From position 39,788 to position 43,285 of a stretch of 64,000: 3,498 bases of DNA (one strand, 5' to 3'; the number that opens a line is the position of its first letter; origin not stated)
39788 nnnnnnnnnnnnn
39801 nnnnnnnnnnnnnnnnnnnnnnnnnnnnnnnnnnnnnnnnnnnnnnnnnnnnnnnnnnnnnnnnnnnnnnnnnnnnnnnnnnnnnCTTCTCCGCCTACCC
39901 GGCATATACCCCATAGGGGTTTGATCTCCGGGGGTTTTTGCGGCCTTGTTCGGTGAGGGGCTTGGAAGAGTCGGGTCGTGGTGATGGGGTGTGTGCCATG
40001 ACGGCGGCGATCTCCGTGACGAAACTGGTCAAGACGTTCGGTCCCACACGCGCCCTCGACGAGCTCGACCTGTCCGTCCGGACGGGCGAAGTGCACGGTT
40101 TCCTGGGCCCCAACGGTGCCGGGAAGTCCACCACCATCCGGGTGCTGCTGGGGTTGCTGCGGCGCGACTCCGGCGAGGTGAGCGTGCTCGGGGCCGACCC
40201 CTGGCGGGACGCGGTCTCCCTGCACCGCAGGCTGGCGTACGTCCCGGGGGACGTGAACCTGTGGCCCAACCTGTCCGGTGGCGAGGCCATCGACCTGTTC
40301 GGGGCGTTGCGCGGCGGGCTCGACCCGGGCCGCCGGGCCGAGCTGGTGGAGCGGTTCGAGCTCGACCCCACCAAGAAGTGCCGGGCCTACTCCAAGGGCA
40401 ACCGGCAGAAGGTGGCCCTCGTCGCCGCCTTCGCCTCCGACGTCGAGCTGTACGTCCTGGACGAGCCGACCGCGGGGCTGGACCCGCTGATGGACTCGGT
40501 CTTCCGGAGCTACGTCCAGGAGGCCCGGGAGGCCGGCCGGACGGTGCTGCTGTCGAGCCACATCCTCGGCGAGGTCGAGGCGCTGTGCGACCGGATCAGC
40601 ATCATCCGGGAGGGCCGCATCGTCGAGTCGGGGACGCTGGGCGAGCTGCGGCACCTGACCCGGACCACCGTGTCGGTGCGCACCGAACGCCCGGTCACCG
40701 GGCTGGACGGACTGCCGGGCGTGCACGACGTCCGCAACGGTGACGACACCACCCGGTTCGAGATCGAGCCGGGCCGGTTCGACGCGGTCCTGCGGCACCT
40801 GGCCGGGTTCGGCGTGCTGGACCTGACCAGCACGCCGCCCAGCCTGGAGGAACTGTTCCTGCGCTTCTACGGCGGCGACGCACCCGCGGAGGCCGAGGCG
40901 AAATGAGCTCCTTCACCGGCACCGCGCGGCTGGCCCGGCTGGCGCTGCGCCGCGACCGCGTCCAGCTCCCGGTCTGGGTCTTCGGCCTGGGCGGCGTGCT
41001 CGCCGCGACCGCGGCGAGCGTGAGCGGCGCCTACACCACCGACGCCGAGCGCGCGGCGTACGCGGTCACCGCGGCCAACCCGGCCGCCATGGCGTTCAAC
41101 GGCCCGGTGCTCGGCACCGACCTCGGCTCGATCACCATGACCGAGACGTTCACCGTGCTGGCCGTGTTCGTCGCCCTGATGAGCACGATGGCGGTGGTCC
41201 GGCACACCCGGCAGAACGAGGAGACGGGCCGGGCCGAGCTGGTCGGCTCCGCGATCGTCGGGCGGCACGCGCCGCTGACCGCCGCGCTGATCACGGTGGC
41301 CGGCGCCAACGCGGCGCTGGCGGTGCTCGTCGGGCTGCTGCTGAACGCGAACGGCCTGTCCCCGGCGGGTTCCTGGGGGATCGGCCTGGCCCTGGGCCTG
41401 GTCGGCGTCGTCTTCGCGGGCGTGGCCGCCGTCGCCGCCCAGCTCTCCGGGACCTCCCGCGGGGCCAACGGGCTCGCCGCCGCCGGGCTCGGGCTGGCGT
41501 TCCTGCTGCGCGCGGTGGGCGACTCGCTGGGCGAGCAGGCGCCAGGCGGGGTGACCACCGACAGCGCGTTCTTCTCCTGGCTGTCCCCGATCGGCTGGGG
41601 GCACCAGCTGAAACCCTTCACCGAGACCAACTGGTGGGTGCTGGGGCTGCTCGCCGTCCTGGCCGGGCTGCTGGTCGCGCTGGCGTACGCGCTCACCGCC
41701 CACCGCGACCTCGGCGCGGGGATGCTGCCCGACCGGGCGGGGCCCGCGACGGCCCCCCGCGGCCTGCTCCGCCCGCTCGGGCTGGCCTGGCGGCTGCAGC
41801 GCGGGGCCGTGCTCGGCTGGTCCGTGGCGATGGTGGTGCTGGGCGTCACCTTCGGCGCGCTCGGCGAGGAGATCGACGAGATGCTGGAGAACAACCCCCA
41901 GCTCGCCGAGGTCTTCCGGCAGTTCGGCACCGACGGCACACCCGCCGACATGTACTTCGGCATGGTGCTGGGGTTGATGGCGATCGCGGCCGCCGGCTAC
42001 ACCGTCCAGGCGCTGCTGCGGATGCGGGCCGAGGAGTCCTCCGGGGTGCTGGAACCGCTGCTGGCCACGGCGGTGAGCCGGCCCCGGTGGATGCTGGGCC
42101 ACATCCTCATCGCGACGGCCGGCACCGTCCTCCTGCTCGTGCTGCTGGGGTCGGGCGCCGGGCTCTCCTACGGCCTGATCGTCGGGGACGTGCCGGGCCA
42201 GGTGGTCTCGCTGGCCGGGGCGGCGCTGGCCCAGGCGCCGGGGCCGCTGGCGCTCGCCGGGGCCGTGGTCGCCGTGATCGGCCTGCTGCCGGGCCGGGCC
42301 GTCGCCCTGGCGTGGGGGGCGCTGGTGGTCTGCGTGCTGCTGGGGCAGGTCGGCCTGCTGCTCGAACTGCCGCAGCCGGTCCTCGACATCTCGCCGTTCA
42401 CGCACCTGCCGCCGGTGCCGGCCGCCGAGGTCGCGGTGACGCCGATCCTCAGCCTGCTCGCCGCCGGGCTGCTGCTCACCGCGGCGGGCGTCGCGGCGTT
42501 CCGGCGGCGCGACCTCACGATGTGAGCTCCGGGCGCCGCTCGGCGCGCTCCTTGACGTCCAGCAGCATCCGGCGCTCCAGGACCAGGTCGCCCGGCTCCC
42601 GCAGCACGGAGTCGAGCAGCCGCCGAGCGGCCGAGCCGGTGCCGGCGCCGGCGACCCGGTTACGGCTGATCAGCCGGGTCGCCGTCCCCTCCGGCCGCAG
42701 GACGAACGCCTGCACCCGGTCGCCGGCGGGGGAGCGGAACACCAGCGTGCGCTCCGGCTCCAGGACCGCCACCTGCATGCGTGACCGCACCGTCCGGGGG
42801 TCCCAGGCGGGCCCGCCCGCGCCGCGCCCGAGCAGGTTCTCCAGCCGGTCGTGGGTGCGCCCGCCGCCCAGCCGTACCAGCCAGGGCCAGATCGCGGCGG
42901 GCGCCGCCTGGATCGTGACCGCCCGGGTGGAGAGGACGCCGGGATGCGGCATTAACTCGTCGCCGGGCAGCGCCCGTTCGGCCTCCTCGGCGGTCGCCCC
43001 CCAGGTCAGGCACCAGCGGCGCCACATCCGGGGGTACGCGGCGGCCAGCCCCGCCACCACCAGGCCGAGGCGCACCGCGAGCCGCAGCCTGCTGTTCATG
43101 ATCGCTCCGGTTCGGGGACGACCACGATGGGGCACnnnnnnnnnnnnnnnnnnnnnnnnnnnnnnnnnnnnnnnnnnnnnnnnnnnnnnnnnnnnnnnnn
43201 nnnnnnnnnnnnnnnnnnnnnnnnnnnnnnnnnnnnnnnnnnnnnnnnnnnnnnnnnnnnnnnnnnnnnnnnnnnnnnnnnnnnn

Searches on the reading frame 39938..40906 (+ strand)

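Call 29: search_protein_families(library=pfam, proteins=[window:39938-40906:+], max_evalue=0.001)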
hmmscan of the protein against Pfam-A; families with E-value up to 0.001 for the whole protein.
window:39938-40906:+ (322 aa): 3 families
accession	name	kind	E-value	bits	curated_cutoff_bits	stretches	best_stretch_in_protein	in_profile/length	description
PF00005.33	ABC_tran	-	1.6e-24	87.5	25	1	40-179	1-137/137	ABC transporter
PF13304.12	AAA_21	-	8.1e-12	46.2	27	1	151-212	238-302/304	AAA domain, putative AbiEii toxin, Type IV TA system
PF13732.12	DrrA1-3_C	-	4.3e-05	24.6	27.4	1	232-309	1-79/81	ATP-binding protein DrrA1-3-like, C-terminal domain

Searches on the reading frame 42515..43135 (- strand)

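Call 6: search_protein_families(library=pfam, proteins=[window:42515-43135:-], max_evalue=0.1)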
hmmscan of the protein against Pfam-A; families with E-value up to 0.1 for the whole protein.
window:42515-43135:- (206 aa): 1 family
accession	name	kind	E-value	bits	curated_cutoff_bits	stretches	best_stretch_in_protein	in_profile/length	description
PF22733.1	NNH1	-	0.0029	18.2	27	1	122-185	80-143/177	NACHT N-terminal Helical domain 1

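Call 7: search_protein_families(library=ncbifam, proteins=[window:42515-43135:-], max_evalue=0.1)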
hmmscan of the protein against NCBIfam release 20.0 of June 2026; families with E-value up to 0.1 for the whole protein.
window:42515-43135:- (206 aa): 0 families

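Call 70: search_protein_families(library=phrogs, proteins=[window:42515-43135:-], max_evalue=0.001)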
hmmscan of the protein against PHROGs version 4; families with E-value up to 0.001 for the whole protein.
window:42515-43135:- (206 aa): 0 families
